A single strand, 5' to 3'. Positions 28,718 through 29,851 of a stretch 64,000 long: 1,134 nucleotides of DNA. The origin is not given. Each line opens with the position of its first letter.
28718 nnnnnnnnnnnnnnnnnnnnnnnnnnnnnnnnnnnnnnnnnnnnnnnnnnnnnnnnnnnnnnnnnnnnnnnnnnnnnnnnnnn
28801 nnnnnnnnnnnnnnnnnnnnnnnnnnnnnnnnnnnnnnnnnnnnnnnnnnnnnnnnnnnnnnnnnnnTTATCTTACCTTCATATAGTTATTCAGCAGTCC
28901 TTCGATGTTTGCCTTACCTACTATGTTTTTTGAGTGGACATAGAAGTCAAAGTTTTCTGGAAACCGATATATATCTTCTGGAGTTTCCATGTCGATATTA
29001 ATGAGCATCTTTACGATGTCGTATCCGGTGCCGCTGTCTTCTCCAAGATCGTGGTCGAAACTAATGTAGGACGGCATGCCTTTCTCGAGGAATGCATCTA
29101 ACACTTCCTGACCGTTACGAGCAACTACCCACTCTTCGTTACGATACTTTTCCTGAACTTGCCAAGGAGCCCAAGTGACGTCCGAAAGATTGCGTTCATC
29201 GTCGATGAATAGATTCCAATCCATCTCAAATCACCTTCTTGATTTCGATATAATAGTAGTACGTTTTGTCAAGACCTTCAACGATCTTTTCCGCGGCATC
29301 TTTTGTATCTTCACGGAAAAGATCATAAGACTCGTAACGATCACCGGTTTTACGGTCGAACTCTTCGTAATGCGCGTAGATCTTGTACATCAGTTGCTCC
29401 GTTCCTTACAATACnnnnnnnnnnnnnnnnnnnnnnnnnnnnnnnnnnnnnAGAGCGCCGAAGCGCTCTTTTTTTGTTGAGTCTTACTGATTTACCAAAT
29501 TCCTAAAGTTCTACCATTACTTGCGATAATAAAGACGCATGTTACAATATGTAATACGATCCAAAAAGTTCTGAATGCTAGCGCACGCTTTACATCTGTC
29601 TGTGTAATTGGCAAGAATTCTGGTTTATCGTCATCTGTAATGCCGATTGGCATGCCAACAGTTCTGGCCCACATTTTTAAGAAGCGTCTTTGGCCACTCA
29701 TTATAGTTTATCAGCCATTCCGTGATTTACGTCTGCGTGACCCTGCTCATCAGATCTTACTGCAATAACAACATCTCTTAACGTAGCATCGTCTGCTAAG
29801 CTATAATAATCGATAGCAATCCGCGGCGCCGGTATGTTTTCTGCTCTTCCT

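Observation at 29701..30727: Phage-encoded respiratory pair: alternative oxidase plus a secreted class I cytochrome c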

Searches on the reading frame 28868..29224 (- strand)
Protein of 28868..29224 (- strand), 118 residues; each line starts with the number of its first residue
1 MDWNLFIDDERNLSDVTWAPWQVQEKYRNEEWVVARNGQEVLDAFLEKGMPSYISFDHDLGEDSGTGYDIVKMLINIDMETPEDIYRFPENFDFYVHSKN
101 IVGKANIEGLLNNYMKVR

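Call 3: search_protein_families(library=pfam, proteins=[window:28868-29224:-], max_evalue=0.01)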
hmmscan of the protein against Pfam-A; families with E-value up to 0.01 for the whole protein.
window:28868-29224:- (118 aa): 1 family
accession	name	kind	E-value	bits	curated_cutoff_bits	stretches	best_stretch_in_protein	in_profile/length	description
PF20274.4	cREC_REC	-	6.1e-21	75.3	27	1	3-113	1-88/88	Cyclic-phosphate processing Receiver domain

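Call 4: search_protein_families(library=phrogs, proteins=[window:28868-29224:-], max_evalue=0.001)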
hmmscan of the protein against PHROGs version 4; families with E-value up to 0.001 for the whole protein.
window:28868-29224:- (118 aa): 1 family
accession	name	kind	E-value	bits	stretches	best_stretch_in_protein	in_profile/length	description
phrog_1479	-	unknown function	2e-24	87.2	1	1-116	4-105/124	-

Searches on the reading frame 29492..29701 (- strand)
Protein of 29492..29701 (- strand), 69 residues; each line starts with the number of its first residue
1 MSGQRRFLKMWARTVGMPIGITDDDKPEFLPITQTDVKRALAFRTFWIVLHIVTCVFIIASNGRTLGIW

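Call 3: search_protein_families(library=pfam, proteins=[window:29492-29701:-], max_evalue=0.01)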
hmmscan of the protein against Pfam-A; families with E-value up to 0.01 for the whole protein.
window:29492-29701:- (69 aa): 0 families

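Call 4: search_protein_families(library=phrogs, proteins=[window:29492-29701:-], max_evalue=0.001)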
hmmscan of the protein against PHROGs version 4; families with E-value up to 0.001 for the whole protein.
window:29492-29701:- (69 aa): 0 families

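Call 75: search_protein_families(library=ncbifam, proteins=[window:29492-29701:-], max_evalue=0.01)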
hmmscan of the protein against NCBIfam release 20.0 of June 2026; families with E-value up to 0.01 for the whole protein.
window:29492-29701:- (69 aa): 0 families
